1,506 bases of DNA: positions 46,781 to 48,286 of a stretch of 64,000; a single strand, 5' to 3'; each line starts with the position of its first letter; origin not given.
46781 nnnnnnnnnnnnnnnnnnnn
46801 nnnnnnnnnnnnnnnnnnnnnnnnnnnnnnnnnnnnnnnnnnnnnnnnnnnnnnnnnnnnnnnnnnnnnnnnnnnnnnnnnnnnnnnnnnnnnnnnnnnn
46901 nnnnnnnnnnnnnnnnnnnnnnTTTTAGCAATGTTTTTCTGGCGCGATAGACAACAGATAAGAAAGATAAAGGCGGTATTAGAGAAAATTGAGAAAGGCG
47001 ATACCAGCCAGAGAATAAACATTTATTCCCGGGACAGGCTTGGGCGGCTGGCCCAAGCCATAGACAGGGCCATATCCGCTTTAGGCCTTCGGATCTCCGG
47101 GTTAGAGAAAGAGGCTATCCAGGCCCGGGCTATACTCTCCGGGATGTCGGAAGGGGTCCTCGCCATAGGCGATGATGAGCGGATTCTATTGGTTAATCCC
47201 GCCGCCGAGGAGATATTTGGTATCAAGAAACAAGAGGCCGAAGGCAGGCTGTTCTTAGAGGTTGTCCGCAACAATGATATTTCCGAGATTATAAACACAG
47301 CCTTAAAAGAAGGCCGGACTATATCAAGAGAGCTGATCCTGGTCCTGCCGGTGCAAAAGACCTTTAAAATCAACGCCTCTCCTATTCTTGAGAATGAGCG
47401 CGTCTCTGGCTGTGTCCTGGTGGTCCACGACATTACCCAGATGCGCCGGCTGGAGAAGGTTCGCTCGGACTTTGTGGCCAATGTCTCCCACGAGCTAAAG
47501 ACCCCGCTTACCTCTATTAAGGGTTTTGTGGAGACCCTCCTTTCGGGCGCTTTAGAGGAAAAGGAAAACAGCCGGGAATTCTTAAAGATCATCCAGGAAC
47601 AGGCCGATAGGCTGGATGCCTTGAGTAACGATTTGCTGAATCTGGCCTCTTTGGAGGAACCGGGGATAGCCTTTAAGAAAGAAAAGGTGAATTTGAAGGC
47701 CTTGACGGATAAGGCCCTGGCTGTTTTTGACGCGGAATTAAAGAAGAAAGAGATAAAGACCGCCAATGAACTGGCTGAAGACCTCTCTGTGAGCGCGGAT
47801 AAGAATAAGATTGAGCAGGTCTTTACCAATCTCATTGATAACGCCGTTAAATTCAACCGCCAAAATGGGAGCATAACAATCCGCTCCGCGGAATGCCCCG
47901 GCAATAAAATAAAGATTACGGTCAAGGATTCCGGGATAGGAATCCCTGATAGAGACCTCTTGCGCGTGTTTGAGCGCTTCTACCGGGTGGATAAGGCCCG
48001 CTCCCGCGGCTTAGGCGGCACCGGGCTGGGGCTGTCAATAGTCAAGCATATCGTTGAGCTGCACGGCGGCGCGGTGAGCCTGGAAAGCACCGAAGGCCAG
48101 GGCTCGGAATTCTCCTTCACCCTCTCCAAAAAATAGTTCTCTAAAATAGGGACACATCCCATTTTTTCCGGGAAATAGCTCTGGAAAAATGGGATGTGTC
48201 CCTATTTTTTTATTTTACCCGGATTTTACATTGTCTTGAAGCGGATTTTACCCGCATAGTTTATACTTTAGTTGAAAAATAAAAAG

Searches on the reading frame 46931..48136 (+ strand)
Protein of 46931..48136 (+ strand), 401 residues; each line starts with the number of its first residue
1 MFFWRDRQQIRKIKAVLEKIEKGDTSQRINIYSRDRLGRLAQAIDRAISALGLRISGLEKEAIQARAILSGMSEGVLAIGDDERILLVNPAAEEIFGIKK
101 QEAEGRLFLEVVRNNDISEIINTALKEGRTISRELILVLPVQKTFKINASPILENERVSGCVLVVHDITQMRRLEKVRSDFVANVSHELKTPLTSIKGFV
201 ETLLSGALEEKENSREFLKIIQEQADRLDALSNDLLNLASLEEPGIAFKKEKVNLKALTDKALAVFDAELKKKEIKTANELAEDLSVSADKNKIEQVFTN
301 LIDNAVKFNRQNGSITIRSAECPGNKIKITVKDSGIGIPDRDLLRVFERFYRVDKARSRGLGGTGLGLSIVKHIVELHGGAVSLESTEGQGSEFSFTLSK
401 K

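Call 72: search_protein_families(library=pfam, proteins=[window:46931-48136:+], max_evalue=0.001)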
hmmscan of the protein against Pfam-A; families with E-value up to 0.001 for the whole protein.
window:46931-48136:+ (401 aa): 8 families
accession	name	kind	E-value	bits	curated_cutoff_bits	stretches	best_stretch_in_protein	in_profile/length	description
PF02518.31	HATPase_c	-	1.9e-31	109.2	26.4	1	290-399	2-108/111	Histidine kinase-, DNA gyrase B-, and HSP90-like ATPase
PF00512.31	HisKA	-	9.6e-22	77.3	26.9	1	178-243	2-65/66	His Kinase A (phospho-acceptor) domain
PF08448.16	PAS_4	-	5.8e-12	46.3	23.1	1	71-173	3-110/110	PAS fold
PF00989.32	PAS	-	1.5e-11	44.7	22.6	1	66-168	4-113/113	PAS fold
PF13426.13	PAS_9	-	4.8e-10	40.1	27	1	75-170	3-103/103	PAS domain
PF13188.13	PAS_8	-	1.1e-07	31.9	21.8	1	66-109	4-48/65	PAS domain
PF13589.12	HATPase_c_3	-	1.1e-05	25.9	25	1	294-368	3-77/137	Histidine kinase-, DNA gyrase B-, and HSP90-like ATPase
PF00672.30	HAMP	-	1.2e-05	26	25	1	9-50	9-50/53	HAMP domain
